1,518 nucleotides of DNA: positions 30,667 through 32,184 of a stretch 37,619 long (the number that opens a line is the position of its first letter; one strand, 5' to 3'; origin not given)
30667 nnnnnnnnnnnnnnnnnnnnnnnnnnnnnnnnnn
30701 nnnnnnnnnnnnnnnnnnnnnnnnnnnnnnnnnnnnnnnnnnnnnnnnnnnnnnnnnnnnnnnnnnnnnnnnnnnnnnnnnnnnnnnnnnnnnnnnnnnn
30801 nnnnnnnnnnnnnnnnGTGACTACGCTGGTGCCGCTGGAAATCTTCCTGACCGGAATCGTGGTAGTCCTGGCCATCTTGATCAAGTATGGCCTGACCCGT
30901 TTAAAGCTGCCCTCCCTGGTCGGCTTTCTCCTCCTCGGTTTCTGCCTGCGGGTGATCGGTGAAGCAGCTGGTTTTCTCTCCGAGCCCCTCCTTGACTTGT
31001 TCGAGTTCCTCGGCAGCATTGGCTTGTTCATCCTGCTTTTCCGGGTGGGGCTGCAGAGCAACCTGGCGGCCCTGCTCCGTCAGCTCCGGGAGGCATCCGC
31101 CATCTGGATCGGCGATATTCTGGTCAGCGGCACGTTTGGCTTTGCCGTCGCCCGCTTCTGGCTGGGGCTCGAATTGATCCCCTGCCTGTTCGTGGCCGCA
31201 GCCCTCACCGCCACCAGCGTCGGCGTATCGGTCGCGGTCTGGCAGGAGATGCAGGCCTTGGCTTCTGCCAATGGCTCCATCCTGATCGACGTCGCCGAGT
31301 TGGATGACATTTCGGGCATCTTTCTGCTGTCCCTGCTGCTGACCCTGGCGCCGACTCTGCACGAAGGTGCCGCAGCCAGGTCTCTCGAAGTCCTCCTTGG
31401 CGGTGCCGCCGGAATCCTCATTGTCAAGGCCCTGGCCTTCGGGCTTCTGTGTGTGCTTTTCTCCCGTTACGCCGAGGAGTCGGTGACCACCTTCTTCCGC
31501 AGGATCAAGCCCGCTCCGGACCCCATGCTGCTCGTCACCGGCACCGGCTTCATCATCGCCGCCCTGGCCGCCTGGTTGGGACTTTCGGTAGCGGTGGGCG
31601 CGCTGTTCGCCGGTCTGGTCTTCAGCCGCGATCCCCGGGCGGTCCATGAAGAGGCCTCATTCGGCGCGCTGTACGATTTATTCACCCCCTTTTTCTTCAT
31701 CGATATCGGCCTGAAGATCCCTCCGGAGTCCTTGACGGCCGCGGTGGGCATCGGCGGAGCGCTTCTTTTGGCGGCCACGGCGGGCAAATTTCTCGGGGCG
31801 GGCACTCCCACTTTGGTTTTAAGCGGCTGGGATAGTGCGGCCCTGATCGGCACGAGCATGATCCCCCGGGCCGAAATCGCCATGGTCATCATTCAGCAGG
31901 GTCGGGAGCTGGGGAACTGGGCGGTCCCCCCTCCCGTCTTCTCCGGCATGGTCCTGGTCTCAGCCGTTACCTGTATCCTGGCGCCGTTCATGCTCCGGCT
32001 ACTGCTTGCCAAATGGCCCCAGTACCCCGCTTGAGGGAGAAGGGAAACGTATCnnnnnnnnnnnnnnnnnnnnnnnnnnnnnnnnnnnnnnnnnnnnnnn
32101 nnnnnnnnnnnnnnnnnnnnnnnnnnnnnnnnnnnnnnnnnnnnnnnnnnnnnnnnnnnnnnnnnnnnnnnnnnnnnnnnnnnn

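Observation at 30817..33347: Two tandem CPA2-type cation:proton antiporter genes embedded inside an N-type ATPase operon, between atpQ and atpR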

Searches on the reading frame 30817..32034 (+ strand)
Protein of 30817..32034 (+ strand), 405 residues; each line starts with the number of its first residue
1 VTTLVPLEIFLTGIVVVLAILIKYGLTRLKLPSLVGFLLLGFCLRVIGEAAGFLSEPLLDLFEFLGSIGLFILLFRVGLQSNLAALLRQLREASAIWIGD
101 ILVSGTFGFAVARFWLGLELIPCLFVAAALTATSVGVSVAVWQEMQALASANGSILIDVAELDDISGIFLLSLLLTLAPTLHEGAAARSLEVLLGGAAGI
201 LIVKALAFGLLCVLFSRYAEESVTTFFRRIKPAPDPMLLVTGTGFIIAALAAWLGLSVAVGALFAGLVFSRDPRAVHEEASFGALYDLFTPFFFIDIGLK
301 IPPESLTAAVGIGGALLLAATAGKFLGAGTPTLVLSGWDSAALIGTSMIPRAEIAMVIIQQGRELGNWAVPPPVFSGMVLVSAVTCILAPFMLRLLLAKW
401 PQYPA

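Call 5: search_protein_families(library=pfam, proteins=[window:30817-32031:+], max_evalue=0.01)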
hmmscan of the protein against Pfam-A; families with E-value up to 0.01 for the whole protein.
window:30817-32031:+ (405 aa): 1 family
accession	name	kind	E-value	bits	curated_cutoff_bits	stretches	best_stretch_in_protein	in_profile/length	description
PF00999.27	Na_H_Exchanger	-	1.1e-42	146.6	26.2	1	17-398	2-374/375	Sodium/hydrogen exchanger, transmembrane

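Call 7: find_encoding_contigs(protein=window:30817-32034:+, flank=10000, max_places=6)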
Protein window:30817-32034:+ (405 aa): 3 contigs read that carry it; 2 places shown.
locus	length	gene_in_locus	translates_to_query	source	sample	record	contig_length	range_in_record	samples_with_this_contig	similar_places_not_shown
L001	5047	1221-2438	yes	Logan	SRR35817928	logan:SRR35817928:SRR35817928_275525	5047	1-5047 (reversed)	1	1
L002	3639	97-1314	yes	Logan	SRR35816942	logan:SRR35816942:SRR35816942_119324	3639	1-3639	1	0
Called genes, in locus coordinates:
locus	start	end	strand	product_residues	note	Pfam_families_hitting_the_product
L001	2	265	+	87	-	?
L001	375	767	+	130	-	PF02823:ATP-synt_DE_N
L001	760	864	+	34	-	-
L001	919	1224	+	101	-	PF09527:ATPase_gene1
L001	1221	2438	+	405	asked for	PF00999:Na_H_Exchanger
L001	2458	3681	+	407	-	PF00999:Na_H_Exchanger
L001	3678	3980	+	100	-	PF12966:AtpR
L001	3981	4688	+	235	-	PF00119:ATP-synt_A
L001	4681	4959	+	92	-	PF00137:ATP-synt_C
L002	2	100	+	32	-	?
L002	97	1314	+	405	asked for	PF00999:Na_H_Exchanger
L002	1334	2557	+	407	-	PF00999:Na_H_Exchanger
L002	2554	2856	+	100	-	PF12966:AtpR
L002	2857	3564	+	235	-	PF00119:ATP-synt_A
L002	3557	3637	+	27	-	?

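Call 14: find_homologous_proteins(query=window:30817-32031:+, max_evalue=1e-10)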
Query window:30817-32031:+ (405 aa): 1277 proteins with E <= 1e-10 among 8000 candidates; the best 120 are listed.
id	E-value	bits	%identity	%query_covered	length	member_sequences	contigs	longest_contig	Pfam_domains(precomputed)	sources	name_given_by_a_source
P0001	7.5e-247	837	100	100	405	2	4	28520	PF00999.27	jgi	jgi:Kef-type K+ transport system membrane component KefB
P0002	1.9e-205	701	83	100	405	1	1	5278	PF00999.27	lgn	-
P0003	1.3e-149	517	63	99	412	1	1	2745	PF00999.27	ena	-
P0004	9.0e-142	491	59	98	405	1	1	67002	PF00999.27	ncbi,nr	ncbi:MAG: cation:proton antiporter [wastewater metagenome]|nr:cation:proton antiporter [Candidatus L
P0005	6.8e-141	488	59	99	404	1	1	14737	PF00999.27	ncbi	-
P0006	3.5e-140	486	59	99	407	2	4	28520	PF00999.27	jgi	jgi:Kef-type K+ transport system membrane component KefB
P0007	9.0e-137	475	57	99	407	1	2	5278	PF00999.27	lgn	-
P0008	1.6e-134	467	56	94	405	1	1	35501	PF00999.27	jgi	jgi:Kef-type K+ transport system membrane component KefB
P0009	3.7e-132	459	57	95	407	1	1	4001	PF00999.27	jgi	jgi:Kef-type K+ transport system membrane component KefB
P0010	4.5e-130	452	56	97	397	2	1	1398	PF00999.27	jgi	-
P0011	5.1e-130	452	54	99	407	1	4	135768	PF00999.27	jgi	-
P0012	7.0e-130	452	55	98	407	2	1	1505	PF00999.27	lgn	-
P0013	4.3e-129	449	55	99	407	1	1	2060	PF00999.27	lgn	-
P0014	8.1e-129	448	55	98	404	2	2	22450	PF00999.27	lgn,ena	-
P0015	1.2e-128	448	54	95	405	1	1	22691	PF00999.27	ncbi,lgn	ncbi:MAG: cation:proton antiporter [Candidatus Aminicenantes bacterium]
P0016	1.7e-128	447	53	99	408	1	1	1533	PF00999.27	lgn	-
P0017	2.1e-128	447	58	98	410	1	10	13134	PF00999.27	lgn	-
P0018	3.1e-128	446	56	96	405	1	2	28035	PF00999.27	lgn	-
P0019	3.1e-128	446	54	99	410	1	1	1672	PF00999.27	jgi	jgi:Kef-type K+ transport system membrane component KefB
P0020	3.4e-128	446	57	97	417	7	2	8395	PF00999.27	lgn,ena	-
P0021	6.6e-128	445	54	98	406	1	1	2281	PF00999.27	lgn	-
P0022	2.6e-127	443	55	99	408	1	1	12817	PF00999.27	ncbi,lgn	-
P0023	6.4e-127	442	57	97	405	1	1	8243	PF00999.27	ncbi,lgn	ncbi:MAG: cation:proton antiporter [Syntrophobacteria bacterium]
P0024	7.0e-127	442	57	98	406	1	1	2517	PF00999.27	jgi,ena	-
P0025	8.7e-127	442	53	98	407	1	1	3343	PF00999.27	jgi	jgi:Kef-type K+ transport system membrane component KefB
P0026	2.0e-126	440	57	97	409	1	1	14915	PF00999.27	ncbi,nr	ncbi:MAG: cation:proton antiporter [Cyanothece sp. SIO1E1]|nr:cation:proton antiporter [Cyanothece s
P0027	2.2e-126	440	56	95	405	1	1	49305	PF00999.27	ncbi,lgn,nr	ncbi:cation:proton antiporter [bacterium]|nr:cation:proton antiporter [bacterium]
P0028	2.2e-126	440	52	99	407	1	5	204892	PF00999.27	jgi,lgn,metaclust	metaclust:\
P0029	2.8e-126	440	55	98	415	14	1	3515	PF00999.27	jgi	-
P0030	3.1e-126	440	57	98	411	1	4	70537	PF00999.27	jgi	jgi:Kef-type K+ transport system membrane component KefB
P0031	3.9e-126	440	54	98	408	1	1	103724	PF00999.27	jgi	jgi:Kef-type K+ transport system membrane component KefB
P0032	6.7e-126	439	56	99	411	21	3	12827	PF00999.27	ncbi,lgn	ncbi:MAG: cation:proton antiporter [Coleofasciculus sp. C2-GNP5-27]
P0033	1.4e-125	438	54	98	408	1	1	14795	PF00999.27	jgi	jgi:Kef-type K+ transport system membrane component KefB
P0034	1.4e-125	438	55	97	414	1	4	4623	PF00999.27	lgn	-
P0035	4.3e-125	436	51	99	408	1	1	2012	PF00999.27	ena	-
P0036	5.5e-125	436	56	98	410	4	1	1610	PF00999.27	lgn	-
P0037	5.6e-125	436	54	98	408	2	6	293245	PF00999.27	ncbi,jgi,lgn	-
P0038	6.6e-125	435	53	99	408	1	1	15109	PF00999.27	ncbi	-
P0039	1.2e-124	435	56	93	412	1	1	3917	PF00999.27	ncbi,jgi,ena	-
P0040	1.3e-124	435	56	98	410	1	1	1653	PF00999.27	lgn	-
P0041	1.7e-124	434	55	95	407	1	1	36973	PF00999.27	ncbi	ncbi:MAG: cation:proton antiporter [Candidatus Aminicenantes bacterium]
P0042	1.7e-124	434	55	95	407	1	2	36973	PF00999.27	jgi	jgi:Kef-type K+ transport system membrane component KefB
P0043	1.9e-124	434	56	98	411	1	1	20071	PF00999.27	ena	-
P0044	2.5e-124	434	56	98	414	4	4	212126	PF00999.27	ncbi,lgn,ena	-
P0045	3.7e-124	433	50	99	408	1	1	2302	PF00999.27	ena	-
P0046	3.8e-124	433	53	98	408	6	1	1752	PF00999.27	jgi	jgi:Kef-type K+ transport system membrane component KefB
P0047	4.7e-124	433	55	98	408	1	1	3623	PF00999.27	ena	-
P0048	5.9e-124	432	56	97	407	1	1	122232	PF00999.27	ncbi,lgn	ncbi:MAG: cation:proton antiporter [Candidatus Abyssubacteria bacterium]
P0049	7.0e-124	432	55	98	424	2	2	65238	PF00999.27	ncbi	ncbi:MAG: cation:proton antiporter [Pleurocapsa sp.]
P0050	7.8e-124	432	55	98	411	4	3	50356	PF00999.27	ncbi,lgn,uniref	ncbi:cation:proton antiporter [Coleofasciculus sp.]|uniref:cation:proton antiporter n=1 Tax=Coleofas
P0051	8.3e-124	432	59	91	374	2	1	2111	PF00999.27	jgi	-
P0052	1.4e-123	431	55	98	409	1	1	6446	PF00999.27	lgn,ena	-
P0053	1.6e-123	431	55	98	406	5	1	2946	PF00999.27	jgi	-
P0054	3.1e-123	430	56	98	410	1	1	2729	PF00999.27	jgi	jgi:Kef-type K+ transport system membrane component KefB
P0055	3.9e-123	430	55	96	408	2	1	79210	PF00999.27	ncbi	-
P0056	4.5e-123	429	53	98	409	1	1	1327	PF00999.27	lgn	-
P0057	6.7e-123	429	54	97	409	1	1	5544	PF00999.27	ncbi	-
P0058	7.4e-123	429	54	97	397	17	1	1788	PF00999.27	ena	-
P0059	7.8e-123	429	55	98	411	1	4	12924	PF00999.27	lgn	-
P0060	2.1e-122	427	55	95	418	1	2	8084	PF00999.27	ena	-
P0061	2.1e-122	427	53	97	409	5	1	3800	PF00999.27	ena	-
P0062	2.6e-122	427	55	99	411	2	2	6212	PF00999.27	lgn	-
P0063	2.8e-122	427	52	97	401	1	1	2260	PF00999.27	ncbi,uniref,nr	ncbi:cation:proton antiporter [candidate division KSB3 bacterium]|uniref:Cation:proton antiporter n=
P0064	5.7e-122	426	54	99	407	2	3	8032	PF00999.27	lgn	-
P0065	6.5e-122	426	52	94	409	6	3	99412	PF00999.27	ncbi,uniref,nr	ncbi:cation:proton antiporter [Anabaenopsis tanganyikae CS-531]|uniref:Cation:proton antiporter n=2 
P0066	1.4e-121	425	53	97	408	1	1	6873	PF00999.27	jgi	jgi:Kef-type K+ transport system membrane component KefB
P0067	1.8e-121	424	55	98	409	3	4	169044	PF00999.27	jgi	-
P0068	2.0e-121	424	55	98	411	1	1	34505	PF00999.27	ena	-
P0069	2.3e-121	424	55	98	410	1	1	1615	PF00999.27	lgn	-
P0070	2.3e-121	424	53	98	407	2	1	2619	PF00999.27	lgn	-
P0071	2.4e-121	424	54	99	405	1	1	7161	PF00999.27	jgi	jgi:Kef-type K+ transport system membrane component KefB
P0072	2.4e-121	424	53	94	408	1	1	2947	PF00999.27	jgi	jgi:Kef-type K+ transport system membrane component KefB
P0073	2.6e-121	424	54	98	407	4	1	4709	PF00999.27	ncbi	ncbi:MAG: cation:proton antiporter [Rivularia sp. (in: cyanobacteria)]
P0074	3.9e-121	423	55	93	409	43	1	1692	PF00999.27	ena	-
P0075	5.9e-121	422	53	99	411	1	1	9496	PF00999.27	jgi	jgi:Kef-type K+ transport system membrane component KefB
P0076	7.0e-121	422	54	98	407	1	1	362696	PF00999.27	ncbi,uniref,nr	ncbi:cation:proton antiporter [Anabaena sp. CA = ATCC 33047]|uniref:cation:proton antiporter n=1 Tax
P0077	8.6e-121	422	54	97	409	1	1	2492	PF00999.27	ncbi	ncbi:MAG: cation:proton antiporter [Dehalococcoidia bacterium]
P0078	8.9e-121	422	53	97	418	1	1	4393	PF00999.27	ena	-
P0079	9.3e-121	422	54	98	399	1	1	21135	PF00999.27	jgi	jgi:Kef-type K+ transport system membrane component KefB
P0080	9.7e-121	422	54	97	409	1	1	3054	PF00999.27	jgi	jgi:Kef-type K+ transport system membrane component KefB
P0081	9.7e-121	422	54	97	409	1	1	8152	PF00999.27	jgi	-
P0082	1.0e-120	422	55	97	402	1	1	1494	PF00999.27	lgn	-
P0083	1.2e-120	421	54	97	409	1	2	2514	PF00999.27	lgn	-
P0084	1.4e-120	421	55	98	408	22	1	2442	PF00999.27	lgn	-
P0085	1.5e-120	421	54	99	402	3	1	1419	PF00999.27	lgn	-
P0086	1.6e-120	421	54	97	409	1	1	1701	PF00999.27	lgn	-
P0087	1.8e-120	421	52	97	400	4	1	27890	PF00999.27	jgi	jgi:Kef-type K+ transport system membrane component KefB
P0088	2.1e-120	421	54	98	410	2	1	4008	PF00999.27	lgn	-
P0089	3.1e-120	420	53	96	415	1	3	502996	PF00999.27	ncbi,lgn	-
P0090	3.1e-120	420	54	96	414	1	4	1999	PF00999.27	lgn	-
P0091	3.6e-120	420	54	97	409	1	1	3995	PF00999.27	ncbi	ncbi:MAG: cation:proton antiporter [Dehalococcoidia bacterium]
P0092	3.6e-120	420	55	97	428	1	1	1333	PF00999.27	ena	-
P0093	3.9e-120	420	54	96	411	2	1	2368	PF00999.27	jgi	jgi:Kef-type K+ transport system membrane component KefB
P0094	4.6e-120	420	54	96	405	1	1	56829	PF00999.27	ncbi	ncbi:MAG: cation:proton antiporter [Xenococcaceae cyanobacterium]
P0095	5.0e-120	419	55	97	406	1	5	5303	PF00999.27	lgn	-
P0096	5.7e-120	419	54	96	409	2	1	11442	PF00999.27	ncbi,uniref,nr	ncbi:cation:proton antiporter [Moorena sp. SIO4E2]|uniref:cation:proton antiporter n=1 Tax=Moorena s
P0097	5.9e-120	419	52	97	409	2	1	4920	PF00999.27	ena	-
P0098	6.2e-120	419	52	95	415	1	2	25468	PF00999.27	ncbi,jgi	ncbi:MAG: cation:proton antiporter [Candidatus Aminicenantes bacterium]|jgi:Kef-type K+ transport sy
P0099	6.8e-120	419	55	93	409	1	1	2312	PF00999.27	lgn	-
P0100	7.3e-120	419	54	95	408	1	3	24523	PF00999.27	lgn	-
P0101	1.5e-119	418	53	99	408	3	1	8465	PF00999.27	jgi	-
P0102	2.0e-119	417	54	97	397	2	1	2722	PF00999.27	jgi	jgi:Kef-type K+ transport system membrane component KefB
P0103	2.2e-119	417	53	98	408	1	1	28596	PF00999.27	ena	-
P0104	2.2e-119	417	51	96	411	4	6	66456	PF00999.27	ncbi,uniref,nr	ncbi:cation:proton antiporter [Umezakia ovalisporum]|uniref:Cation:proton antiporter n=1 Tax=Umezaki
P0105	2.2e-119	417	53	96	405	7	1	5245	PF00999.27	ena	-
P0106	2.4e-119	417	53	99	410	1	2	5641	PF00999.27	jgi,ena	-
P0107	2.4e-119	417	54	95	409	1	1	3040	PF00999.27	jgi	jgi:Kef-type K+ transport system membrane component KefB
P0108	3.1e-119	417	54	98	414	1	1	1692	PF00999.27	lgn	-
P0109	3.4e-119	417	53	98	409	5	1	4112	PF00999.27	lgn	-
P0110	3.7e-119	417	53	97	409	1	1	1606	PF00999.27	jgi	jgi:Kef-type K+ transport system membrane component KefB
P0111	4.4e-119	416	54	97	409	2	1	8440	PF00999.27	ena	-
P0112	4.5e-119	416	53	99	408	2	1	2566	PF00999.27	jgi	jgi:Kef-type K+ transport system membrane component KefB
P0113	5.1e-119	416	51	98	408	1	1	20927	PF00999.27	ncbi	-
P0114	6.1e-119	416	53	99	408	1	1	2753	PF00999.27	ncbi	-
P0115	7.5e-119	416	53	97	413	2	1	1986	PF00999.27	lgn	-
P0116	8.4e-119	415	52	97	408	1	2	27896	PF00999.27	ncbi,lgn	-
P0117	1.1e-118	415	56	97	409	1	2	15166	PF00999.27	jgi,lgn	-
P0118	1.1e-118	415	52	97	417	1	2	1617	PF00999.27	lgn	-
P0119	1.1e-118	415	53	98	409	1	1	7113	PF00999.27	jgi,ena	-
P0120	1.1e-118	415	54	98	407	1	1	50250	PF00999.27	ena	-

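Call 15: find_encoding_contigs(protein=P0076, flank=9000, max_places=1)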
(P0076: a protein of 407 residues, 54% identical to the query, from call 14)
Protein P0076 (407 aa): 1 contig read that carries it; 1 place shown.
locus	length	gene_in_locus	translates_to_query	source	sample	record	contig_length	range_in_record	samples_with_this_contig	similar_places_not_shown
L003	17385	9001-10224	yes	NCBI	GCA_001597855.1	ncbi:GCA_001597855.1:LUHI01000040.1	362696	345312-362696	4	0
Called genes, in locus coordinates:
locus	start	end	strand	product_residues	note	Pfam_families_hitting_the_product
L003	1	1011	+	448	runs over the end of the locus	PF05139:Erythro_esteras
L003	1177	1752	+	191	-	PF03729:DUF308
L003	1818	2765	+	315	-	PF00226:DnaJ, PF01556:DnaJ_C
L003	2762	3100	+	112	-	PF13591:MerR_2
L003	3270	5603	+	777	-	PF13802:Gal_mutarotas_2, PF01055:Glyco_hydro_31_2nd, PF21365:Glyco_hydro_31_3rd, PF17137:DUF5110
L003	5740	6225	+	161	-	-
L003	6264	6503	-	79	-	-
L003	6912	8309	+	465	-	PF02874:ATP-synt_ab_N, PF00006:ATP-synt_ab, PF22919:ATP-synt_VA_C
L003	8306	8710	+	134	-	PF02823:ATP-synt_DE_N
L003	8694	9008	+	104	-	PF09527:ATPase_gene1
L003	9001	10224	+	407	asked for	PF00999:Na_H_Exchanger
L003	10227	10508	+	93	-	PF12966:AtpR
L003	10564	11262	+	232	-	PF00119:ATP-synt_A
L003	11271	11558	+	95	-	PF00137:ATP-synt_C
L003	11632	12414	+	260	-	PF00430:ATP-synt_B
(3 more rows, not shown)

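Call 16: find_encoding_contigs(protein=P0004, flank=9000, max_places=1)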
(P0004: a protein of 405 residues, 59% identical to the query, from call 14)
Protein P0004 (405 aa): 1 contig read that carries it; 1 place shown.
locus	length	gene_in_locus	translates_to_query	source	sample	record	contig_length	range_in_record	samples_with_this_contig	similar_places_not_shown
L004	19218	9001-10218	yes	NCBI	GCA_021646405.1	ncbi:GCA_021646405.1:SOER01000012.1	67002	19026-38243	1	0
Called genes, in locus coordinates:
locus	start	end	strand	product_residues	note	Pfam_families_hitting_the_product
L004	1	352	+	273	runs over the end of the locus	PF02457:DAC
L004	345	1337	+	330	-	PF07949:YbbR (weak)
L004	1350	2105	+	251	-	PF03740:PdxJ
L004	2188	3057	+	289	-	PF00701:DHDPS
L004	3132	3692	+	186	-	PF01227:GTP_cyclohydroI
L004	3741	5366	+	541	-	PF02321:OEP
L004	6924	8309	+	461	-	PF02874:ATP-synt_ab_N, PF00006:ATP-synt_ab, PF22919:ATP-synt_VA_C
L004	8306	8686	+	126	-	PF02823:ATP-synt_DE_N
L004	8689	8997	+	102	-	PF09527:ATPase_gene1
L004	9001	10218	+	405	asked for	PF00999:Na_H_Exchanger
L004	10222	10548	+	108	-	PF12966:AtpR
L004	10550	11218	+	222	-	PF00119:ATP-synt_A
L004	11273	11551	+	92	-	PF00137:ATP-synt_C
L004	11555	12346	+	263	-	PF00430:ATP-synt_B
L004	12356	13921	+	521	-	PF02874:ATP-synt_ab_N (faint), PF00006:ATP-synt_ab, PF00306:ATP-synt_ab_C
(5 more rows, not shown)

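Call 17: find_encoding_contigs(protein=P0015, flank=9000, max_places=1)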
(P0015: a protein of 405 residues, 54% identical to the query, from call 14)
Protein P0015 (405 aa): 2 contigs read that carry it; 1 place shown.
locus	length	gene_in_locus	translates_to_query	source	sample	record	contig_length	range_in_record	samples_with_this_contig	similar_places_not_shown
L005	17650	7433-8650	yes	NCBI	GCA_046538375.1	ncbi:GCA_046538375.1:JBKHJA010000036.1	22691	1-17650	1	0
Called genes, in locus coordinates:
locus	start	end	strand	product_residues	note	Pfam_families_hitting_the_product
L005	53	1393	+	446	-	PF00890:FAD_binding_2 (faint), PF01134:GIDA (faint), PF01266:DAO (faint), PF01494:FAD_binding_3 (faint), PF03486:HI0933_like (weak), PF07992:Pyr_redox_2 (faint), PF13738:Pyr_redox_3 (faint), PF21688:FAD-depend_C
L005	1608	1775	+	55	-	PF07043:DUF1328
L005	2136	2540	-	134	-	PF01850:PIN (faint), PF13470:PIN_3, PF16289:PIN_12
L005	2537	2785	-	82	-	PF01402:RHH_1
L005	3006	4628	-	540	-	PF03979:Sigma70_r1_1, PF00140:Sigma70_r1_2, PF04542:Sigma70_r2, PF04539:Sigma70_r3, PF04545:Sigma70_r4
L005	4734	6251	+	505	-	PF01583:APS_kinase (weak), PF01591:6PF2K (faint), PF06414:Zeta_toxin, PF08433:KTI12, PF13207:AAA_17, PF13238:AAA_18, PF13671:AAA_33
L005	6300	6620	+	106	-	PF07705:CARDB (faint)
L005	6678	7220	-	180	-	PF05175:MTS (weak), PF13489:Methyltransf_23 (weak), PF13847:Methyltransf_31, PF08241:Methyltransf_11 (weak), PF08242:Methyltransf_12, PF13649:Methyltransf_25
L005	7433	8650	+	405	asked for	PF00999:Na_H_Exchanger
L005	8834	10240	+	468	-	PF02874:ATP-synt_ab_N, PF00006:ATP-synt_ab, PF22919:ATP-synt_VA_C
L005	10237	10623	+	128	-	PF02823:ATP-synt_DE_N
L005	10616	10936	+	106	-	PF09527:ATPase_gene1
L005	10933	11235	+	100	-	PF12966:AtpR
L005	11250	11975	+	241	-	PF00119:ATP-synt_A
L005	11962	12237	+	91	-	PF00137:ATP-synt_C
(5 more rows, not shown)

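Call 18: find_encoding_contigs(protein=P0048, flank=9000, max_places=1)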
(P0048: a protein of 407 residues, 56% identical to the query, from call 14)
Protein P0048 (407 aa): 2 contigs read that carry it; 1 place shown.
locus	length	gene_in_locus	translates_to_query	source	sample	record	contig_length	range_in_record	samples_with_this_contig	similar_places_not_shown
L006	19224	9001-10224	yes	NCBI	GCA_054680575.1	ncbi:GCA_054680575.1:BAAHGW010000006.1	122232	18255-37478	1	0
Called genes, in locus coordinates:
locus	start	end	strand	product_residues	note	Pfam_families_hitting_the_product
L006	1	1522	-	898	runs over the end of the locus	PF00690:Cation_ATPase_N, PF00122:E1-E2_ATPase, PF00702:Hydrolase, PF13246:Cation_ATPase, PF12710:HAD (faint), PF08282:Hydrolase_3 (faint), PF00689:Cation_ATPase_C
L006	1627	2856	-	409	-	PF21269:TreT_GT1, PF00534:Glycos_transf_1, PF13692:Glyco_trans_1_4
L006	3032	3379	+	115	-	PF01326:PPDK_N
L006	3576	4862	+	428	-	PF01326:PPDK_N, PF02896:PEP-utilizers_C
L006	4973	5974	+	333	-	PF00044:Gp_dh_N, PF02800:Gp_dh_C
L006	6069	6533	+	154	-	PF00582:Usp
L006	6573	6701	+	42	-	-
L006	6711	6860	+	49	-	-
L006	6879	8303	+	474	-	PF02874:ATP-synt_ab_N, PF00006:ATP-synt_ab, PF22919:ATP-synt_VA_C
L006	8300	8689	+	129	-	PF02823:ATP-synt_DE_N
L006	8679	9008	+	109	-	PF09527:ATPase_gene1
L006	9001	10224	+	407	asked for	PF00999:Na_H_Exchanger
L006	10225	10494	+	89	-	PF12966:AtpR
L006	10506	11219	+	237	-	PF00119:ATP-synt_A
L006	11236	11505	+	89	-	PF00137:ATP-synt_C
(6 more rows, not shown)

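Call 25: search_dna_similar(query=window:30817-32031:+, collection=plasmids, mode=protein, max_evalue=1e-30, max_rows=30)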
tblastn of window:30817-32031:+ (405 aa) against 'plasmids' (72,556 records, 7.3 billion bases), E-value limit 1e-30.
Records with a match: 3; places in all: 3; records where one place covers at least 80% of the query: 3.
Best place of each record, by identity: <60% 3.
By first word of the organism name: Acaryochloris 3.
By predicted mobility (MOB-suite, as given by PLSDB): non-mobilizable 2; conjugative 1.
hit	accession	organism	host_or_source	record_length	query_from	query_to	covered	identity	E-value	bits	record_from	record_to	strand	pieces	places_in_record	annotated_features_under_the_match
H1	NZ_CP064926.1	Acaryochloris marina S15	cell culture,surface of Pikea pinnata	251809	9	402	97%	51.9%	4e-94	316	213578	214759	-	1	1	cation:proton antiporter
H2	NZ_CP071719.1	Acaryochloris sp. 'Moss Beach'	culture,intertidal zone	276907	9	402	97%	51.9%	4e-94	316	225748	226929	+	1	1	cation:proton antiporter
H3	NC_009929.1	Acaryochloris marina MBIC11017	-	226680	9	402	97%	50.8%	1e-91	308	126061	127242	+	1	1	cation:proton antiporter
